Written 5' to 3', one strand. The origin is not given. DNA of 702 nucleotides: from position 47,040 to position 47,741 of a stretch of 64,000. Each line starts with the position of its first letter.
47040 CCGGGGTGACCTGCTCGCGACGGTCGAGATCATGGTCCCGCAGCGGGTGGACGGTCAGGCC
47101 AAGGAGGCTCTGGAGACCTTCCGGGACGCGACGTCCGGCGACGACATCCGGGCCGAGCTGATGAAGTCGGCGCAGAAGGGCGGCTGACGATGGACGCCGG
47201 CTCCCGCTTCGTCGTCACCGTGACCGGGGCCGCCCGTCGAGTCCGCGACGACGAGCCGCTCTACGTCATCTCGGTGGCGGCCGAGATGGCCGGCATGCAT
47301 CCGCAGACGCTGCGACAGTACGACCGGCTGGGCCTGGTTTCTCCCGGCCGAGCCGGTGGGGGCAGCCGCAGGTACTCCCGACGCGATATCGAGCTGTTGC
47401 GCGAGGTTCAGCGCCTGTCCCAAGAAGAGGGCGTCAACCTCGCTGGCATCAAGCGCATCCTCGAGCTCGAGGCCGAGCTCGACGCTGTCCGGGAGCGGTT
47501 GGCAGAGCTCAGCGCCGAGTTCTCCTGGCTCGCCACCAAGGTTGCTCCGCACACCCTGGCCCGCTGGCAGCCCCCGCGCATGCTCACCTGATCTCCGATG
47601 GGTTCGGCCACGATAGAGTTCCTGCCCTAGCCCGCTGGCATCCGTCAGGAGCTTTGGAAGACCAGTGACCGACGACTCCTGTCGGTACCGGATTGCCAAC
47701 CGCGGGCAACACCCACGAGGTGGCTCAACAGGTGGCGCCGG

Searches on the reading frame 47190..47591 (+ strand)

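Call 53: search_protein_families(library=pfam, proteins=[window:47190-47591:+], max_evalue=0.0001)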
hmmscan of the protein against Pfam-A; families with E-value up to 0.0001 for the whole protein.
window:47190-47591:+ (133 aa): 3 families
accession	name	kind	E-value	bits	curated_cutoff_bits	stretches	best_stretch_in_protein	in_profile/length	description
PF13411.12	MerR_1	-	1.8e-19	70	21.6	1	25-92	1-67/69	MerR HTH family regulatory protein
PF00376.29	MerR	-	2.8e-11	43.5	28.2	1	27-62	2-38/38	MerR family regulatory protein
PF13591.12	MerR_2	-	5.6e-05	23.3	29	1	31-108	7-83/84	MerR HTH family regulatory protein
